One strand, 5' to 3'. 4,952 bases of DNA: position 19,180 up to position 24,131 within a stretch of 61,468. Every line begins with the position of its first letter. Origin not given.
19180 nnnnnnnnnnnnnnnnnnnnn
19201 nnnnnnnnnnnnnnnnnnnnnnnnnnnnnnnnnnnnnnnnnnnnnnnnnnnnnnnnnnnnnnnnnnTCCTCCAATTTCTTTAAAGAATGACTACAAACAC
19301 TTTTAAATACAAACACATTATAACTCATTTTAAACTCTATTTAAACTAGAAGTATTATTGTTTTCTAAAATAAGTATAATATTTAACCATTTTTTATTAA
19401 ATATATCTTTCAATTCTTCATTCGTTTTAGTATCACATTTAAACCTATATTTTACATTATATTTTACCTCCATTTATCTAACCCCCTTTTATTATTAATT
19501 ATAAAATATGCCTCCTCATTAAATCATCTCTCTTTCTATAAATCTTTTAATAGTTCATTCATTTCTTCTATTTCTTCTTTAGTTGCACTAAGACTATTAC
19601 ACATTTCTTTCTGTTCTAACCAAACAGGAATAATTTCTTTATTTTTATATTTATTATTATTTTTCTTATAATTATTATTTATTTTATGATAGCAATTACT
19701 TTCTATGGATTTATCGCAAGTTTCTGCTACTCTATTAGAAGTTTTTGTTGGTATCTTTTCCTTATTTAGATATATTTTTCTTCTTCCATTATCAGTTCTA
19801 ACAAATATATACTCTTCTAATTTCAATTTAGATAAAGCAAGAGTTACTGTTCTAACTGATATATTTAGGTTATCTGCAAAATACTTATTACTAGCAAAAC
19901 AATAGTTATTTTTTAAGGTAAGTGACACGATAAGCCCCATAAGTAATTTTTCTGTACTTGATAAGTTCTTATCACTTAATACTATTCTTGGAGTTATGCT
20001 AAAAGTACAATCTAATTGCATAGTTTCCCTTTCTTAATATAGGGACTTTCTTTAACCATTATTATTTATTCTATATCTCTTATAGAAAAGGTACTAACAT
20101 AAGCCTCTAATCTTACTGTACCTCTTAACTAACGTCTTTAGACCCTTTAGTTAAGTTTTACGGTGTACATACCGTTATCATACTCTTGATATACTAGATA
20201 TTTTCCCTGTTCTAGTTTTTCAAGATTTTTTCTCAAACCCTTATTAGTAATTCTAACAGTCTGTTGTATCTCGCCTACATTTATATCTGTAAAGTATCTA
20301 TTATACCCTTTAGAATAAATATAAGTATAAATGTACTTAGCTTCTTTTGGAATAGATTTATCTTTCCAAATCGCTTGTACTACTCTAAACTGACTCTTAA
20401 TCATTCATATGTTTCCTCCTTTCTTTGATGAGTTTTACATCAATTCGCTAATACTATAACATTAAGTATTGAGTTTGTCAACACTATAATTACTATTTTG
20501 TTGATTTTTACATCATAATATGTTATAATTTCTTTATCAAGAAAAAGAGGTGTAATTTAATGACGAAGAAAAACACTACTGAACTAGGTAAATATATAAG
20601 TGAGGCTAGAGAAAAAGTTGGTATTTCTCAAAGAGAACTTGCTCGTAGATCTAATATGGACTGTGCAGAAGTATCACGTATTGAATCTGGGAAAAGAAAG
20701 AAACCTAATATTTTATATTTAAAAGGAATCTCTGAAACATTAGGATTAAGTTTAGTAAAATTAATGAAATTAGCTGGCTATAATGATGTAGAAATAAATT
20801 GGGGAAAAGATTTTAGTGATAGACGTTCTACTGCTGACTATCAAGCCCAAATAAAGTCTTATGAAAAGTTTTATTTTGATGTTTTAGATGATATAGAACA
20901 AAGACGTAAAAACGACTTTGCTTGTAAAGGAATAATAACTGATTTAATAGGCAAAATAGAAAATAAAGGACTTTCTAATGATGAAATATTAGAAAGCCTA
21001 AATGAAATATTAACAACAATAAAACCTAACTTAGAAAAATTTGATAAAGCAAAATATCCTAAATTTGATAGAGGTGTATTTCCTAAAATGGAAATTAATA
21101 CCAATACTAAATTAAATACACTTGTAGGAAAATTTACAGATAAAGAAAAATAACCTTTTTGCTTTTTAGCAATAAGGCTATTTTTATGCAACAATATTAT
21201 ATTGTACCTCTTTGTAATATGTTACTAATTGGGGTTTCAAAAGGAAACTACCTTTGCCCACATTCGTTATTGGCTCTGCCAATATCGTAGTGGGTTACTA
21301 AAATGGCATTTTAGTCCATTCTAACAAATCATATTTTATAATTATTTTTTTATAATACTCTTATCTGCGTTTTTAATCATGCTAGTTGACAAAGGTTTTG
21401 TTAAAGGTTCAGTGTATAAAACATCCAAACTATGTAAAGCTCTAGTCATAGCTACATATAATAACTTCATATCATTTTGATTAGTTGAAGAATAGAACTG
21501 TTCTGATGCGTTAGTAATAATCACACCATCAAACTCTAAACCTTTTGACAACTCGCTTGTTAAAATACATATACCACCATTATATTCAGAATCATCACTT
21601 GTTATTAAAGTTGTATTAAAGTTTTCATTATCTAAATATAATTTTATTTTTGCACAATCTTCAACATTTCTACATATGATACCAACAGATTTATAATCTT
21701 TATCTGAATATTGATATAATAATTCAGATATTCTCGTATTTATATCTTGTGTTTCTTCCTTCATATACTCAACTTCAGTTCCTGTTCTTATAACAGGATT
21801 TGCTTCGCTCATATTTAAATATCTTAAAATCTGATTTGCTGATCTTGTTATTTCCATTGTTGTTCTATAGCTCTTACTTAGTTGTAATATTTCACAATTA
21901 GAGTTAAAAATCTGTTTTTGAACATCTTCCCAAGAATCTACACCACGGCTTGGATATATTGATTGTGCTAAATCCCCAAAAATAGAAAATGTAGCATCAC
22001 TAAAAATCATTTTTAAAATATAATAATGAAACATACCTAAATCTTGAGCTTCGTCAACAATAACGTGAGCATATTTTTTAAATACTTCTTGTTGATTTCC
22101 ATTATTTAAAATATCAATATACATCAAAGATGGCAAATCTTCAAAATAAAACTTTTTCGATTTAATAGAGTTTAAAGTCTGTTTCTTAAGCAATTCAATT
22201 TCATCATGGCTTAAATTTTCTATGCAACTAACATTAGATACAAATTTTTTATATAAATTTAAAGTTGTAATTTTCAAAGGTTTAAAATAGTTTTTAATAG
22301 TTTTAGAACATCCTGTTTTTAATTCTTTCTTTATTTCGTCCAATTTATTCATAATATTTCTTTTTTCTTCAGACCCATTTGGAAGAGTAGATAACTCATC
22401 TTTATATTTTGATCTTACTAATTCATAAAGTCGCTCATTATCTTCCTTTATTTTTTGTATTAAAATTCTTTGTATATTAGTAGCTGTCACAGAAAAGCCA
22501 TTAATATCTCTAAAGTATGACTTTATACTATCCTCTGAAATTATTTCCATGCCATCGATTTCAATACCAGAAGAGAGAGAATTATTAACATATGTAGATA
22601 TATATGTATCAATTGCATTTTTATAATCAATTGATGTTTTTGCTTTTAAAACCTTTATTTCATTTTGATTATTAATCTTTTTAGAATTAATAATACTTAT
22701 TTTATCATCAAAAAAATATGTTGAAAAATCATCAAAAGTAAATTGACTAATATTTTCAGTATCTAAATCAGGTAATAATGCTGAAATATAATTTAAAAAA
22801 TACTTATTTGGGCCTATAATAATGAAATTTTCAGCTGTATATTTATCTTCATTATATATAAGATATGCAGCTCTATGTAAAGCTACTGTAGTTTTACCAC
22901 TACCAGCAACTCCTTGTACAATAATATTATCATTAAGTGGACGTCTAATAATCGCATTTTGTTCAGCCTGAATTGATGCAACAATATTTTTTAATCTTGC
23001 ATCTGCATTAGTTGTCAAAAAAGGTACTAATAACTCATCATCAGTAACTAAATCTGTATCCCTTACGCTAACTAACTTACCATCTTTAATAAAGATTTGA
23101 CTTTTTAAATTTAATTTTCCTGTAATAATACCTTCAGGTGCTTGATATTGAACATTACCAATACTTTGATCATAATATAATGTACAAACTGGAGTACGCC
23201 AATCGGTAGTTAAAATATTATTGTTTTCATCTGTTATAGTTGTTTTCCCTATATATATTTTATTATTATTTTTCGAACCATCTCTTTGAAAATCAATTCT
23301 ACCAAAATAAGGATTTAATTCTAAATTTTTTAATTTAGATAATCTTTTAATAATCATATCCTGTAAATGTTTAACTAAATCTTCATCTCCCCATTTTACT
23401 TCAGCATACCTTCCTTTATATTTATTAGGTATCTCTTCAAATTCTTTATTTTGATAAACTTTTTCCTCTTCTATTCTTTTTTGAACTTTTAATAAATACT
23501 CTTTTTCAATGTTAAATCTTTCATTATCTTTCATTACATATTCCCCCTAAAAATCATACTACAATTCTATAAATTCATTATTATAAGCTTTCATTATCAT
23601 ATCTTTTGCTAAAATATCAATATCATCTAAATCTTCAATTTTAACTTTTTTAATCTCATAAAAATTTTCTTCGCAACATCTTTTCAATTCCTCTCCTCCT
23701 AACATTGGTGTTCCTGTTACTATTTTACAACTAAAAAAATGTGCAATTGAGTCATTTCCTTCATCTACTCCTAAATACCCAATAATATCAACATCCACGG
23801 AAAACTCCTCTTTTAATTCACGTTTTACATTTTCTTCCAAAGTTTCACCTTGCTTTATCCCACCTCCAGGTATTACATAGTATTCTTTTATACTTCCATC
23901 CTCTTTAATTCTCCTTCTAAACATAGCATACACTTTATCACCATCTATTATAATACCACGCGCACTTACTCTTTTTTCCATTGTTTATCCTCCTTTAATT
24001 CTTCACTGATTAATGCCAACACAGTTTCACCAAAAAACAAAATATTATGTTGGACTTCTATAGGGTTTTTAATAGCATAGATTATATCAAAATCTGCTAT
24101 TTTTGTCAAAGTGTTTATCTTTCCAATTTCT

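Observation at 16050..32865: LysM amidase gene split by a 15.2-kb serine-recombinase element; the flanks rejoin into a perfect in-frame gene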

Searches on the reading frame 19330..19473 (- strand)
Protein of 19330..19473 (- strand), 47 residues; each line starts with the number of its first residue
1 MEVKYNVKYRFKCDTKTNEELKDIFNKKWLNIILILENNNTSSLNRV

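Call 89: search_protein_families(library=phrogs, proteins=[window:19330-19473:-], max_evalue=0.001)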
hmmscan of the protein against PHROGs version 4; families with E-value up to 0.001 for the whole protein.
window:19330-19473:- (47 aa): 0 families

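Call 90: search_protein_families(library=pfam, proteins=[window:19330-19473:-], max_evalue=0.01)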
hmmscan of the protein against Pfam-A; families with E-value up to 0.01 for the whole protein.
window:19330-19473:- (47 aa): 0 families

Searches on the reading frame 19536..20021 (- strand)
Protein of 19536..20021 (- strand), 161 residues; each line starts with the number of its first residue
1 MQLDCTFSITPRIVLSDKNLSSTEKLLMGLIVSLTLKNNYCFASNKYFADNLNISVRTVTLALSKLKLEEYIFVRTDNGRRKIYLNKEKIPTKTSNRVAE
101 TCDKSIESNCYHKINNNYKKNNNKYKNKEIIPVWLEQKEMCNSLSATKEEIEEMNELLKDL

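Call 9: search_protein_families(library=pfam, proteins=[window:19536-20021:-], max_evalue=0.01)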
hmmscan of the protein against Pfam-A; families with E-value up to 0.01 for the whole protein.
window:19536-20021:- (161 aa): 1 family
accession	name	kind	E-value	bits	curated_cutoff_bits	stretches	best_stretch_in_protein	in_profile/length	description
PF13730.12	HTH_36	-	3.6e-10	39.9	25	1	18-72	1-55/55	Helix-turn-helix domain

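Call 21: search_protein_families(library=ncbifam, proteins=[window:19536-20021:-], max_evalue=0.001)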
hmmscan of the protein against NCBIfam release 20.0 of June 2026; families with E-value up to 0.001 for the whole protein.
window:19536-20021:- (161 aa): 2 families
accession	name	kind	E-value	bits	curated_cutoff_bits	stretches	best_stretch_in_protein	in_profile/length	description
NF052282.1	PLP_TF_PdxR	equivalog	1.5e-05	24.3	320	1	30-100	13-77/448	MocR-like pyridoxine biosynthesis transcription factor PdxR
NF052281.1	rhizopine_MocR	equivalog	0.00082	18.1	650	1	27-99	27-99/479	rhizopine catabolism transcriptional regulator MocR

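Call 89: search_protein_families(library=phrogs, proteins=[window:19536-20021:-], max_evalue=0.001)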
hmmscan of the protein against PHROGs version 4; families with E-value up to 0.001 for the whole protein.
window:19536-20021:- (161 aa): 8 families
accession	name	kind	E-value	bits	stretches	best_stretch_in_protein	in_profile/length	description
phrog_19658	-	DNA, RNA and nucleotide metabolism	3.2e-11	44.3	1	8-143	5-138/283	replication initiation protein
phrog_270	-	DNA, RNA and nucleotide metabolism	9.5e-11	42.7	1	7-150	32-164/383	replication initiation protein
phrog_2880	-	DNA, RNA and nucleotide metabolism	4.8e-09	36.7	1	16-159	22-174/459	replication initiation protein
phrog_678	-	DNA, RNA and nucleotide metabolism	2.2e-08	35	1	18-128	69-197/346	replication initiation O-like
phrog_186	-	DNA, RNA and nucleotide metabolism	6.1e-08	33.7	1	8-156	23-195/308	DnaD-like helicase loader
phrog_428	-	DNA, RNA and nucleotide metabolism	2e-07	31.6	1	9-156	92-243/455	replication initiation protein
phrog_8102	-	DNA, RNA and nucleotide metabolism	0.00041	20.5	1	4-158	15-171/337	replication initiation protein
phrog_1098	-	DNA, RNA and nucleotide metabolism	0.0006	19.6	1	37-160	33-158/546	HTH DNA binding protein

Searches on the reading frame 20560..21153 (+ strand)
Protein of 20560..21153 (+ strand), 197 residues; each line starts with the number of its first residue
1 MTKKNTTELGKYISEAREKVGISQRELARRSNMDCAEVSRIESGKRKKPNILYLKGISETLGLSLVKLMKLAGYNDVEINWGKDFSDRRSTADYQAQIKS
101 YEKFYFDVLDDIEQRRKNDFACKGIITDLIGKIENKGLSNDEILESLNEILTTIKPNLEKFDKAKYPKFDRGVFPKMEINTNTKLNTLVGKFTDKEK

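Call 9: search_protein_families(library=pfam, proteins=[window:20560-21153:+], max_evalue=0.01)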
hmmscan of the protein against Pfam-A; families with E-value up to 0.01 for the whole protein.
window:20560-21153:+ (197 aa): 4 families
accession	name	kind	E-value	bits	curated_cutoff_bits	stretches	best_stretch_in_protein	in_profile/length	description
PF01381.28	HTH_3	-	3.1e-11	43.6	23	1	13-67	1-54/55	Helix-turn-helix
PF12844.13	HTH_19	-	8.2e-08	32.5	30.2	1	10-73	1-63/64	Helix-turn-helix domain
PF13560.12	HTH_31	-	1.3e-06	29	27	1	8-50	1-43/64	Helix-turn-helix domain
PF13744.12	HTH_37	-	0.00015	22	27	1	7-48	17-58/80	Helix-turn-helix domain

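Call 89: search_protein_families(library=phrogs, proteins=[window:20560-21153:+], max_evalue=0.001)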
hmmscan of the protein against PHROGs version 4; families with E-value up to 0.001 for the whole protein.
window:20560-21153:+ (197 aa): 12 families
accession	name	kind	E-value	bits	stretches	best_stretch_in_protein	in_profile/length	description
phrog_8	-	transcription regulation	1.7e-10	41.9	1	4-139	158-281/346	transcriptional regulator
phrog_1373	-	transcription regulation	1.4e-08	35.9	1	7-66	62-120/166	transcriptional regulator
phrog_5823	-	transcription regulation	3e-08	34.2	1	5-69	3-67/404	transcriptional regulator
phrog_3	-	transcription regulation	3.4e-08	34.7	1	3-96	83-168/430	transcriptional repressor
phrog_32768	-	unknown function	1e-07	32.1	1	5-67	6-68/446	-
phrog_955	-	DNA, RNA and nucleotide metabolism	2.6e-06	28.2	1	3-49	19-65/142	HTH DNA binding protein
phrog_4583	-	transcription regulation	3.9e-06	27.8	1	2-70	4-71/81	transcriptional repressor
phrog_2439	-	transcription regulation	2.4e-05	24.4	1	7-113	6-109/367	transcriptional regulator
phrog_2328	-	transcription regulation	4.7e-05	24.2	1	8-73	15-79/128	transcriptional repressor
phrog_2104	-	unknown function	0.00012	23.2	1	12-50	43-80/103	-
phrog_2967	-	transcription regulation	0.00017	22.2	1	2-72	4-73/225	transcriptional regulator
phrog_4836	-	transcription regulation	0.00044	20.9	1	8-68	75-134/194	CII-like regulator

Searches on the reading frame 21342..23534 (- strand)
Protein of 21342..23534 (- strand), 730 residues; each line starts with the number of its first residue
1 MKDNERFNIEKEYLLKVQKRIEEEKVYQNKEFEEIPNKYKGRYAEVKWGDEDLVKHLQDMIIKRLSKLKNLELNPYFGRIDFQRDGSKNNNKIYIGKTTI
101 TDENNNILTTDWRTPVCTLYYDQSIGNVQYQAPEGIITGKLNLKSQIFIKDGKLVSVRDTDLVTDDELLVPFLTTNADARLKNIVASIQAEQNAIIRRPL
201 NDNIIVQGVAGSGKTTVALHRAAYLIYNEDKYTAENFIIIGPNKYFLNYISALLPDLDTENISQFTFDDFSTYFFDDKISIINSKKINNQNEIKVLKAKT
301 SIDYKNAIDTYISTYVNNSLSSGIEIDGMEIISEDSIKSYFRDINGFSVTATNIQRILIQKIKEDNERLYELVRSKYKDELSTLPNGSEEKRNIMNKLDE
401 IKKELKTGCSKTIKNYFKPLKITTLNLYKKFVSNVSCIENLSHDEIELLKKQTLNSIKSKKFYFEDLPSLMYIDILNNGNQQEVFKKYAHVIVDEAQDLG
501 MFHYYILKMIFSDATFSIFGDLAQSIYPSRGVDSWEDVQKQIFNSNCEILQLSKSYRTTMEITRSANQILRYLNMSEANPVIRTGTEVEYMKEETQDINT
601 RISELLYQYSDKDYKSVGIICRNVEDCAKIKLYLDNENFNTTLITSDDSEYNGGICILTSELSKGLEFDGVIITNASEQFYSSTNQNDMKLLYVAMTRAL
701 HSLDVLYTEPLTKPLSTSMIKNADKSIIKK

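Call 9: search_protein_families(library=pfam, proteins=[window:21342-23534:-], max_evalue=0.01)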
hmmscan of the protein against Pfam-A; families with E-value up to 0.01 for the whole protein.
window:21342-23534:- (730 aa): 11 families
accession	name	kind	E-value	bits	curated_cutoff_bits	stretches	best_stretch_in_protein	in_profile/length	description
PF00580.27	UvrD-helicase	-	1.3e-16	61.6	23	1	190-531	3-257/271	UvrD/REP helicase N-terminal domain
PF13361.12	UvrD_C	-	1.9e-10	41.2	25.6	2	648-708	280-348/350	UvrD-like helicase C-terminal domain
PF13245.12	AAA_19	-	2.1e-09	38.1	25.1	1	194-527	4-131/134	AAA domain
PF13538.12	UvrD_C_2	-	3.1e-08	33.8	27.4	1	655-703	2-49/52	UvrD-like helicase C-terminal domain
PF01443.25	Viral_helicase1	-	1e-07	32.5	21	0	204-221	1-18/228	Viral superfamily 1 RNA helicase core domain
PF00270.35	DEAD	-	8.1e-05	22.8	26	0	192-243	4-54/167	DEAD/DEAH box helicase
PF09848.15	SLFN-g3_helicase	-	0.0014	18.4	24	1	204-239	4-38/354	Schlafen group 3, DNA/RNA helicase domain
PF02562.22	PhoH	-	0.0019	18.1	27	0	190-240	7-55/205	PhoH-like protein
PF04851.21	ResIII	-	0.0041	17.5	22.5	0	185-291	16-100/164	Type III restriction enzyme, res subunit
PF13604.12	AAA_30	-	0.0063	16.7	27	0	189-217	3-34/191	AAA domain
PF25199.1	nSTAND_NTPase5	-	0.0076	16.5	34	0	197-233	37-72/145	Novel STAND NTPase 5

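Call 21: search_protein_families(library=ncbifam, proteins=[window:21342-23534:-], max_evalue=0.001)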
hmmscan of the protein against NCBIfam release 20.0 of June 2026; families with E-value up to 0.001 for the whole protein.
window:21342-23534:- (730 aa): 11 families
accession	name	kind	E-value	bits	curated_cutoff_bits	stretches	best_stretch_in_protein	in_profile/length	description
NF041464.1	HelD_BACSU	equivalog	7.1e-124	414.4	419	1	61-713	85-769/779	RNA polymerase recycling motor HelD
NF041254.1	motor_HelR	exception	5.1e-50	170.5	750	2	61-317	65-308/706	RNA polymerase recycling motor ATPase HelR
NF041258.1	motor_HelR_2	exception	1.6e-47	162.1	1100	2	6-381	4-373/713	RNA polymerase recycling motor ATPase HelR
NF041465.1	HelD_MYCSM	equivalog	1e-39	136.2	1051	2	77-269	67-258/719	RNA polymerase recycling motor HelD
NF008743.0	PRK11773.1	equivalog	5.5e-17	61.4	965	1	486-571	212-298/720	DNA helicase II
TIGR01075.1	uvrD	equivalog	2e-16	59.5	1144.45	1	485-571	206-293/715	DNA helicase II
TIGR01074.1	rep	equivalog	1.2e-13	50.2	951.45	1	462-571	180-291/668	DNA helicase Rep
NF008172.0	PRK10919.1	equivalog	4.5e-08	31.8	1168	1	464-570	183-291/673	DNA helicase Rep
NF008276.0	PRK11054.1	equivalog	6.1e-08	31.6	543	0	192-240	202-247/684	DNA helicase IV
TIGR02784.1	addA_alphas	equivalog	1.8e-05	23.3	860.75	0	490-577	393-500/1138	double-strand break repair helicase AddA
NF008128.0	PRK10876.1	equivalog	0.00026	18.8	1697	0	482-573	372-464/1181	exodeoxyribonuclease V subunit beta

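Call 69: search_protein_families(library=padloc, proteins=[window:21342-23534:-], max_evalue=0.001)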
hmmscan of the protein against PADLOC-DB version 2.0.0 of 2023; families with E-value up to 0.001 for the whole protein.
window:21342-23534:- (730 aa): 24 families
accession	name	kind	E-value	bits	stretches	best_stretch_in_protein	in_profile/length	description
PDLC00132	GajB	-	1.2e-19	68.5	1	376-624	107-361/625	UrvD helicase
PDLC00106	GajB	-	1.5e-18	64.6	1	484-630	202-349/577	UrvD helicase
PDLC00129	GajB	-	4.2e-17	60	1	442-641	178-374/594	UrvD helicase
PDLC00117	GajB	-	8.3e-17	58.9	2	483-643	214-379/604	UrvD helicase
PDLC00122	GajB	-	1.9e-16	58.1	3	452-646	128-317/502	UrvD helicase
PDLC00103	GajB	-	4.3e-15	53.7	2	531-709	405-578/612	UrvD helicase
PDLC00104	GajB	-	9.1e-15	52.4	1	484-640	162-321/574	UrvD helicase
PDLC01087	C3a187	-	5.1e-14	50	1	486-704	318-540/559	NERD+UvrD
PDLC00121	GajB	-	5.8e-14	49.5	1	438-642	153-361/565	UrvD helicase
PDLC00144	GajB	-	4.8e-13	46.5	2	653-714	466-527/559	UrvD helicase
PDLC00148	GajB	-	8e-13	46.1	1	420-709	82-355/369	UrvD helicase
PDLC04173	GajB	-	1.8e-12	45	2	662-712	425-467/471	-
PDLC00145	GajB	-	1.8e-11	41.4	1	486-629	205-347/572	UrvD helicase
PDLC00147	GajB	-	5.9e-10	36.6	1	481-569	226-311/637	UrvD helicase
PDLC00114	GajB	-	1.5e-09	35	1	483-630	211-367/635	UrvD helicase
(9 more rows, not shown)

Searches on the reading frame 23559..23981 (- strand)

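Call 9: search_protein_families(library=pfam, proteins=[window:23559-23981:-], max_evalue=0.01)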
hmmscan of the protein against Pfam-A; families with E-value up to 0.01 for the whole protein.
window:23559-23981:- (140 aa): 1 family
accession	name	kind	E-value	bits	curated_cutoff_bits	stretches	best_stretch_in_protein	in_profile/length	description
PF00293.34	NUDIX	-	2.3e-12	47.5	21.1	1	4-113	3-118/134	NUDIX domain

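Call 69: search_protein_families(library=padloc, proteins=[window:23559-23981:-], max_evalue=0.001)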
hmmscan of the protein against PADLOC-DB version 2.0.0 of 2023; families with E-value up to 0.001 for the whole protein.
window:23559-23981:- (140 aa): 1 family
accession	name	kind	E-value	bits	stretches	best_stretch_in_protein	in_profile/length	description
PDLC04899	PDC-S07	-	3e-11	41.1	1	4-94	8-98/135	-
